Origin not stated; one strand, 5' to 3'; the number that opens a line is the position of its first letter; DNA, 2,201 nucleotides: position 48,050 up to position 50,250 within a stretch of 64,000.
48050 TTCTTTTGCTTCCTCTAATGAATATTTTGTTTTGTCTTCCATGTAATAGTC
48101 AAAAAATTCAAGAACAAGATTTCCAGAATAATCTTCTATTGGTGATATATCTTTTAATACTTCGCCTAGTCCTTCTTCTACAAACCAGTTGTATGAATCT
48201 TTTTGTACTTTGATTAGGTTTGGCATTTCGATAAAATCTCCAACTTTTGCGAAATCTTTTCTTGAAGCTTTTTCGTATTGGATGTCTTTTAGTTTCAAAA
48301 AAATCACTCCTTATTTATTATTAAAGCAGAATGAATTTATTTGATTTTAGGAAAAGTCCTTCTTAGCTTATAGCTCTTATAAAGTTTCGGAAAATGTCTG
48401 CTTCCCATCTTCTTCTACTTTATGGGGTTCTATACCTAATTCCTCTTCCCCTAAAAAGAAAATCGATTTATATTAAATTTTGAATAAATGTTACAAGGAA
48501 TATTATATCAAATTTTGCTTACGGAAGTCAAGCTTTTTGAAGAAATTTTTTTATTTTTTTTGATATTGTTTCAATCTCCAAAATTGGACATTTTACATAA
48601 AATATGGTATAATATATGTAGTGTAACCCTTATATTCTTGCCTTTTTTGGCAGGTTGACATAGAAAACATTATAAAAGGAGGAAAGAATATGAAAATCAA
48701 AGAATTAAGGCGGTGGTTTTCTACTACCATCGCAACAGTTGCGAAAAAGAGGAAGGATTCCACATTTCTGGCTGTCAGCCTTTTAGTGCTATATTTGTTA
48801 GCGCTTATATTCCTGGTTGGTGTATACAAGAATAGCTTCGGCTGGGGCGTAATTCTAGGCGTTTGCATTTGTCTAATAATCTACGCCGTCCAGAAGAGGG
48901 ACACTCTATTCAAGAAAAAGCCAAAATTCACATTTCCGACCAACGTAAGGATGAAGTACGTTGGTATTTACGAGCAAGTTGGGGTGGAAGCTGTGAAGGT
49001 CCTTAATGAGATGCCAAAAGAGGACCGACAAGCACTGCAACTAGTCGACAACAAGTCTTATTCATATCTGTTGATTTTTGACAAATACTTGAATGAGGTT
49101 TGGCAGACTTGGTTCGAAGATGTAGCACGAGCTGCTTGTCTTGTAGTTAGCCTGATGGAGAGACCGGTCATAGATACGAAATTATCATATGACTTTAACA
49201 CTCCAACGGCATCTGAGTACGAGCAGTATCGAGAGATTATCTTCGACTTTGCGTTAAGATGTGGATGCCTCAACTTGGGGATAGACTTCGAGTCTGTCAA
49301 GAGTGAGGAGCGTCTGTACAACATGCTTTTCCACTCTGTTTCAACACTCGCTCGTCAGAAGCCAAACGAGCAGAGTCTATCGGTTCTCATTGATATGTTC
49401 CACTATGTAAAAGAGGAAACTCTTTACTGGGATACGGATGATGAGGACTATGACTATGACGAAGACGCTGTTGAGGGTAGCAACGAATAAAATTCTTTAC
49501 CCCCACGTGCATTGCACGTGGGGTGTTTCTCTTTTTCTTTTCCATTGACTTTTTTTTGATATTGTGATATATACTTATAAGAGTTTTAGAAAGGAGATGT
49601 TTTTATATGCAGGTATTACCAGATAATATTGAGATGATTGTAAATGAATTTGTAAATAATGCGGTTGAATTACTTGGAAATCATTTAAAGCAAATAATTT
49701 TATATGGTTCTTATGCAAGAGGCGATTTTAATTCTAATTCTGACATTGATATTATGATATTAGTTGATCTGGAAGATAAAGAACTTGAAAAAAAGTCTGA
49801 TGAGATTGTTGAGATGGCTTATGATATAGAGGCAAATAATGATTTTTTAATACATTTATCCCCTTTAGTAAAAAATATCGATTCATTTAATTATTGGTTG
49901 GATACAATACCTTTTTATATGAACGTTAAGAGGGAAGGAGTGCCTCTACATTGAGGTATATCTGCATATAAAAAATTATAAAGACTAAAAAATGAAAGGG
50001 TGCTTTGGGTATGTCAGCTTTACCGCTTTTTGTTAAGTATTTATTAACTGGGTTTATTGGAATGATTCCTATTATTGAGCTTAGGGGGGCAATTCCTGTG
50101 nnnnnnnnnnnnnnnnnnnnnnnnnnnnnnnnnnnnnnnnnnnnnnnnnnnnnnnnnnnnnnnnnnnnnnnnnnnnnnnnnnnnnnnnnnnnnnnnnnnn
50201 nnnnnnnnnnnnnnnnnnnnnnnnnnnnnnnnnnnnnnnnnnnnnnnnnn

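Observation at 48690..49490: Cassette cargo: an unassignable 266-aa membrane-tethered protein, candidate novel defence, exclusion or toxin-type effector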

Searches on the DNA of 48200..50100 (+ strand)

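Call 19: search_dna_similar(query=window:48540-49570:+, collection=phages, mode=distant)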
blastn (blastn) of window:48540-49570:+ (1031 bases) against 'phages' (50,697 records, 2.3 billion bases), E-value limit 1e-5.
No match.

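Call 20: search_dna_similar(query=window:48540-49570:+, collection=plasmids, mode=distant)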
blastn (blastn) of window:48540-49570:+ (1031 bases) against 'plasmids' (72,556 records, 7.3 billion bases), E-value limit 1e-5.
No match.

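Call 88: search_rna_families(source=window, start=48200, end=50100, threshold=evalue, max_evalue=1)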
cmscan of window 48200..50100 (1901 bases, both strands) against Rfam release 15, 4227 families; matches with E-value up to 1: 1.
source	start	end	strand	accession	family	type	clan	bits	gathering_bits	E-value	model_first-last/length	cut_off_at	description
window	49499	49557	+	RF02877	NmsRb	Gene; sRNA;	-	23.5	52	0.71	1-91/91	no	Neisseria metabolic switch regulator b (RcoF1/NgncR163)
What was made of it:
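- Tried and rejected: An Rfam scan of 48200-50100 gave only a chance terminator-like hit (call 88).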
